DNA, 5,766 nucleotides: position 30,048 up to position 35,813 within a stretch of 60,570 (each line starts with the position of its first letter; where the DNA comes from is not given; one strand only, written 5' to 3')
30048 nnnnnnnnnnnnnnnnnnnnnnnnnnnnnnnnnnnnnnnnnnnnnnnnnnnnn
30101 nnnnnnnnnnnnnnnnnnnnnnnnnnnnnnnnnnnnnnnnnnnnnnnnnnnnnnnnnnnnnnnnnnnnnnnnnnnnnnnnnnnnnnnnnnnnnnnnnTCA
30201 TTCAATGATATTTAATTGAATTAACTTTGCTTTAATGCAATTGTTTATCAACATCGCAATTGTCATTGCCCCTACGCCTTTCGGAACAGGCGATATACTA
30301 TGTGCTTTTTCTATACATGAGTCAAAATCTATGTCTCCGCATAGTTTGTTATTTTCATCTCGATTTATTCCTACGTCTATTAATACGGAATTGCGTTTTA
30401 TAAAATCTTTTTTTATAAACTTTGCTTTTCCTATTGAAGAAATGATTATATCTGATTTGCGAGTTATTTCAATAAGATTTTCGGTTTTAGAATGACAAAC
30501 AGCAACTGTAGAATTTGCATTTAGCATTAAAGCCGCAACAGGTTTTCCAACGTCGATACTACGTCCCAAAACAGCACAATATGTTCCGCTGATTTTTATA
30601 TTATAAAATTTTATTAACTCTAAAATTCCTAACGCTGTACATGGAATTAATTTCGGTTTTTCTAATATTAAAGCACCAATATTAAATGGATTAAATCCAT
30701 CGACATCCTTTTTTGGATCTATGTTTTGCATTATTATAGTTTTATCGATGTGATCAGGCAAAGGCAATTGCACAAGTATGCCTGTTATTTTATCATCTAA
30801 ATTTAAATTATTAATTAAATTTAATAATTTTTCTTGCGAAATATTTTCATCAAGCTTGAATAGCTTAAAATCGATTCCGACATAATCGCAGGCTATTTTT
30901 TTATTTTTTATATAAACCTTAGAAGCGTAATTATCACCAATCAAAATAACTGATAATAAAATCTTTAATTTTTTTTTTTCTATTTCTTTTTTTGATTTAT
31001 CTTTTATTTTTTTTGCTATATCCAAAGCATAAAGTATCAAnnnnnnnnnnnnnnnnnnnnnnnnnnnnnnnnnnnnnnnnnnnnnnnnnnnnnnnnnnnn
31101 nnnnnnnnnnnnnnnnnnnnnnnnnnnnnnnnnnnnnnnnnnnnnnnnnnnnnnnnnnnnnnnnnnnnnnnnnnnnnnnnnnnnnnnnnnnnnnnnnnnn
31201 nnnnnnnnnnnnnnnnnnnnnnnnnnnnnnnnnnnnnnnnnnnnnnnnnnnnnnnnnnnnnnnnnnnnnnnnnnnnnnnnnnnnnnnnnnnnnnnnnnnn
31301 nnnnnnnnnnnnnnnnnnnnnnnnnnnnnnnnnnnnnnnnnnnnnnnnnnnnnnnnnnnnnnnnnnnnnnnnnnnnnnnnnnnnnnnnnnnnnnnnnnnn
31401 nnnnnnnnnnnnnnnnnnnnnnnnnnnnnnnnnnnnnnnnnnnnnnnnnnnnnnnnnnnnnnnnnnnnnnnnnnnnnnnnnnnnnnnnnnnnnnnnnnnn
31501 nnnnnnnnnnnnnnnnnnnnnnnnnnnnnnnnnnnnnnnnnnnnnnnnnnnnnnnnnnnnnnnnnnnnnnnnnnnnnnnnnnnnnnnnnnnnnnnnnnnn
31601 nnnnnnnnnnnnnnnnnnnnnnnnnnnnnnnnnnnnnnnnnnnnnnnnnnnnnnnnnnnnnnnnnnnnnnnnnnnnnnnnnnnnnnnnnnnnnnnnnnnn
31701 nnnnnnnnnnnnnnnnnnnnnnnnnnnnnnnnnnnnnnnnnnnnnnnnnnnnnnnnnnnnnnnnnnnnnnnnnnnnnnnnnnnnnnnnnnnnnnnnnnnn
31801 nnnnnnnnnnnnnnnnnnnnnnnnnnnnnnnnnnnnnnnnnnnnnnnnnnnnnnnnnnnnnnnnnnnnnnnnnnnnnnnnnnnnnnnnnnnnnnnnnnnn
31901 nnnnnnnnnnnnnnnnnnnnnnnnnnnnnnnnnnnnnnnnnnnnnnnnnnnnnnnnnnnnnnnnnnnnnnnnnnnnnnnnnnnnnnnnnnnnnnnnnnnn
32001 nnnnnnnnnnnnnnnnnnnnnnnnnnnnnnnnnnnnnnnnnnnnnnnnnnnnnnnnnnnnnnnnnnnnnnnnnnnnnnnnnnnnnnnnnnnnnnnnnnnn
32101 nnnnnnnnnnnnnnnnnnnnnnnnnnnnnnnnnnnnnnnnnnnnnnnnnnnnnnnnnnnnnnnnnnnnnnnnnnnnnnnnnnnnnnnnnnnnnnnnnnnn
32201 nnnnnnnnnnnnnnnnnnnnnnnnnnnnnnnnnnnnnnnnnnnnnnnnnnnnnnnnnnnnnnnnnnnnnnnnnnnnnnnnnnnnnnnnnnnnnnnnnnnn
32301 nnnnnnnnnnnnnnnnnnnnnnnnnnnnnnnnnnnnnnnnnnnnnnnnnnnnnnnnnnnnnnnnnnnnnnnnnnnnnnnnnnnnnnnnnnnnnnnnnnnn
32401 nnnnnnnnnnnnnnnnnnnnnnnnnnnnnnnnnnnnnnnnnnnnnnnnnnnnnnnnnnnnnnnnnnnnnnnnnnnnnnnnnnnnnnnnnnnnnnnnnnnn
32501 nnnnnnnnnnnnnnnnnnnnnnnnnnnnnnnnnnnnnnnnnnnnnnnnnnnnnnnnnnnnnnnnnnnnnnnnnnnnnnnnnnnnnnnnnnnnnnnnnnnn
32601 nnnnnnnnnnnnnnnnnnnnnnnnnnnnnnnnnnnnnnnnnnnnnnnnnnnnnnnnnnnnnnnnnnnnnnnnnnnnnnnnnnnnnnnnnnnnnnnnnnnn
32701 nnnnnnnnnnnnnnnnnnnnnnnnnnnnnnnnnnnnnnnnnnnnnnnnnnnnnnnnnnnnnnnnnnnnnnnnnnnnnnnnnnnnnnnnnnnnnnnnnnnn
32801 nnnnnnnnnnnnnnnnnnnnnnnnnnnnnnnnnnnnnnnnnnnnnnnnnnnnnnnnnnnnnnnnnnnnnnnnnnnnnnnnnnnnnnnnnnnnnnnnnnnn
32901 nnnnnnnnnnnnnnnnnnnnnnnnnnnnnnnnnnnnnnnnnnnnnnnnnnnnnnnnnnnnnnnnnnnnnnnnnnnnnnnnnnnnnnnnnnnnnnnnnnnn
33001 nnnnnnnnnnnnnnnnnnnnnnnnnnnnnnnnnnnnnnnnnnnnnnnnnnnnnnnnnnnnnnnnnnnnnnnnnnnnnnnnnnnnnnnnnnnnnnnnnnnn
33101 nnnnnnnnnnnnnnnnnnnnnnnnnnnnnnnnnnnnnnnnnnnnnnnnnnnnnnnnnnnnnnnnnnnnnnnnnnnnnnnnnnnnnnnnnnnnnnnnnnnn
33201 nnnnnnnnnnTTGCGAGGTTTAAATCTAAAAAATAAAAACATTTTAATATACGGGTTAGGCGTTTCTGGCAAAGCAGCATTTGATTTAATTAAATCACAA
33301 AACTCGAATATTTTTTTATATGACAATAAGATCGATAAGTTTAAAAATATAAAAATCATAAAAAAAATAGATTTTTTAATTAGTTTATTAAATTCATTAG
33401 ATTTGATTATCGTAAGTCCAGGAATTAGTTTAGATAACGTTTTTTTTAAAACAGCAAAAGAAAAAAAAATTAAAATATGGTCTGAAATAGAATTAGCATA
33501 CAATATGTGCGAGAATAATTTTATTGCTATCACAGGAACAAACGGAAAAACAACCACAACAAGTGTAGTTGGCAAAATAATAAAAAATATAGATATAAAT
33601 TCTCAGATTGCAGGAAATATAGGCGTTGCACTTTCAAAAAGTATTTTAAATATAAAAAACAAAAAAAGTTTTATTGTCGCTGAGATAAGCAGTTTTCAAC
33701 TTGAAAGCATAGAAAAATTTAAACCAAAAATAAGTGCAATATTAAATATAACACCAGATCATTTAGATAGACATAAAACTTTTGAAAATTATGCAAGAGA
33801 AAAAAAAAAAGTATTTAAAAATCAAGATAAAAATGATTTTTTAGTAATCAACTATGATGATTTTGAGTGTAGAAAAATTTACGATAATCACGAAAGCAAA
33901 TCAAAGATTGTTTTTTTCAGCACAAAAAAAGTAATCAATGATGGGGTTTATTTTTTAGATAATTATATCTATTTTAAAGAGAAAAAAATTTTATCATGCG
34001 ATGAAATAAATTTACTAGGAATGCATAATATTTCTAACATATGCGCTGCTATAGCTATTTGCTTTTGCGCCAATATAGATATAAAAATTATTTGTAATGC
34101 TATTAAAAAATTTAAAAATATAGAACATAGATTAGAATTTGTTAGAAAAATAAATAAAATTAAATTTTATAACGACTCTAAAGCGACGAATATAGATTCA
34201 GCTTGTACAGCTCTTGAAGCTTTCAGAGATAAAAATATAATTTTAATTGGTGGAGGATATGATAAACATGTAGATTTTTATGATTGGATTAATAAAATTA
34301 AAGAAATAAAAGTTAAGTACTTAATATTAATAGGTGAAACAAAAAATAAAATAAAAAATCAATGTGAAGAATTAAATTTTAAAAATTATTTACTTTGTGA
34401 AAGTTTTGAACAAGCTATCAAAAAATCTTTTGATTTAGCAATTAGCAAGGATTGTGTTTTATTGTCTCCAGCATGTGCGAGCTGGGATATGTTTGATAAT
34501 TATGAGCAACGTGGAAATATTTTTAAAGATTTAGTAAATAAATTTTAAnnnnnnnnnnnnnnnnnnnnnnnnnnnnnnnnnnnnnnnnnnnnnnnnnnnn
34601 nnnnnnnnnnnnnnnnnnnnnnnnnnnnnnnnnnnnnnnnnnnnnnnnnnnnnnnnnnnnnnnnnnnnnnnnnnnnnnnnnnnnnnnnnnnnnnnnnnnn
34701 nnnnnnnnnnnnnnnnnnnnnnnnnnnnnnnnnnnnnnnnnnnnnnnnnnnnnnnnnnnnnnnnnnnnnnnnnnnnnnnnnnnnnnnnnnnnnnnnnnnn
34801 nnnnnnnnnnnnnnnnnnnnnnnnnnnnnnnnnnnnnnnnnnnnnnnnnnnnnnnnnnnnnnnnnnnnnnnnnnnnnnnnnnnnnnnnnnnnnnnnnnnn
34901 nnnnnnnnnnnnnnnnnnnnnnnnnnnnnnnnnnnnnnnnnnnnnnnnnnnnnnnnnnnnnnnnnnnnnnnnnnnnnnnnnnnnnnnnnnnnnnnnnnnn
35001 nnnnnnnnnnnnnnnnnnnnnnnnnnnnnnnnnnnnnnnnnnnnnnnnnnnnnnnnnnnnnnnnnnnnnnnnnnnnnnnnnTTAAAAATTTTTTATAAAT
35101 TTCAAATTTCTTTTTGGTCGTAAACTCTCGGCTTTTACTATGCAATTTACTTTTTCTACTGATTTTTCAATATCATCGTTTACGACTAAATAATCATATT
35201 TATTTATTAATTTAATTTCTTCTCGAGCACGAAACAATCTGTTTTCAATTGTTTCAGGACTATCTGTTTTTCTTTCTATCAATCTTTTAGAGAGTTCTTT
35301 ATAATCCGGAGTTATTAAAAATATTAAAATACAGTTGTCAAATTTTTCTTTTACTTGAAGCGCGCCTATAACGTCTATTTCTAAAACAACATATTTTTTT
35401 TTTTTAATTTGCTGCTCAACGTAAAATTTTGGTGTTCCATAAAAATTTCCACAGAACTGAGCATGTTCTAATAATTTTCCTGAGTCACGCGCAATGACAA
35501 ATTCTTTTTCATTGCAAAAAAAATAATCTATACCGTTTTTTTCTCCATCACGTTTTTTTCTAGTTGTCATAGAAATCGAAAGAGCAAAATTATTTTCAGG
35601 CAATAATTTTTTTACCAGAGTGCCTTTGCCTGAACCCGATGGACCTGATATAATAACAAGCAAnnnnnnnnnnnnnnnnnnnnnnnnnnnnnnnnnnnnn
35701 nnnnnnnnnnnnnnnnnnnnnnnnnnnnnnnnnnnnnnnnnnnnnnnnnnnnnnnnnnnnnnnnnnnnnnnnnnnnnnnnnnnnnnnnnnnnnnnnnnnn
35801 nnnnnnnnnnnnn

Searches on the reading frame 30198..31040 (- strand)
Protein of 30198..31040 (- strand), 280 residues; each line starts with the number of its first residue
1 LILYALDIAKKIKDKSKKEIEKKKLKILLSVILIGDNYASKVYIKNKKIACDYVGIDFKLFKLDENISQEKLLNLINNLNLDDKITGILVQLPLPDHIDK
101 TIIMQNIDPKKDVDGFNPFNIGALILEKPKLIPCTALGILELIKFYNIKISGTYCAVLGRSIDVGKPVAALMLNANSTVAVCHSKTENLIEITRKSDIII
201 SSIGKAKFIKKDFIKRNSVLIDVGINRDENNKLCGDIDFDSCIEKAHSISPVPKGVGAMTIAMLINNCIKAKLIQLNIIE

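Call 32: search_protein_families(library=pfam, proteins=[window:30198-31040:-], max_evalue=0.001)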
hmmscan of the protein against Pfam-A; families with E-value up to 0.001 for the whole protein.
window:30198-31040:- (280 aa): 2 families
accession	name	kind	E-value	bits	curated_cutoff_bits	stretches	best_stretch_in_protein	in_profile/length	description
PF02882.25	THF_DHG_CYH_C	-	4e-59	198.9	27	1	118-272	2-156/160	Tetrahydrofolate dehydrogenase/cyclohydrolase, NAD(P)-binding domain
PF00763.28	THF_DHG_CYH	-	2.1e-34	118.7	32.8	1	7-114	5-115/115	Tetrahydrofolate dehydrogenase/cyclohydrolase, catalytic domain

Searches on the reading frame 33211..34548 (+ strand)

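Call 33: search_protein_families(library=pfam, proteins=[window:33211-34548:+], max_evalue=0.001)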
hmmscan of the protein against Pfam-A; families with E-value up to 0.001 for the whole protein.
window:33211-34548:+ (445 aa): 3 families
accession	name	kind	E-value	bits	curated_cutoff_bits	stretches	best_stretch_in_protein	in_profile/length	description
PF08245.18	Mur_ligase_M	-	5.5e-34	118.3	24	1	107-283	1-199/200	Mur ligase middle domain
PF02875.26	Mur_ligase_C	-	7.8e-14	53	28.4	1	306-422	1-127/127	Mur ligase, glutamate ligase domain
PF21799.2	MurD-like_N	-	1.4e-07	32.1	27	1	9-89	1-86/88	Mur ligase MurD-like, N-terminal domain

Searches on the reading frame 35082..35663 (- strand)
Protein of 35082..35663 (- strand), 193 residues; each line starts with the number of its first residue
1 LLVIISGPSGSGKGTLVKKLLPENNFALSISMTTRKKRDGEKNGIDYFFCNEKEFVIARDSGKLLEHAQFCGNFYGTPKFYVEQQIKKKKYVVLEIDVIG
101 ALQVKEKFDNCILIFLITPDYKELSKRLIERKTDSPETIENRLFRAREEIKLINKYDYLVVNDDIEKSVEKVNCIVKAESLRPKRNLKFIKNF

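Call 33: search_protein_families(library=pfam, proteins=[window:35082-35663:-], max_evalue=0.001)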
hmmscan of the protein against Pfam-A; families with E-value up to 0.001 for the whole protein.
window:35082-35663:- (193 aa): 2 families
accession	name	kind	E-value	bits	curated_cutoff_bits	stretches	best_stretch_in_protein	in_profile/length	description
PF00625.27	Guanylate_kin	-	5.2e-39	134.2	25.2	1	2-178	4-181/182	Guanylate kinase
PF13238.12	AAA_18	-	0.0003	21.7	29.4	1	3-142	1-122/128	AAA domain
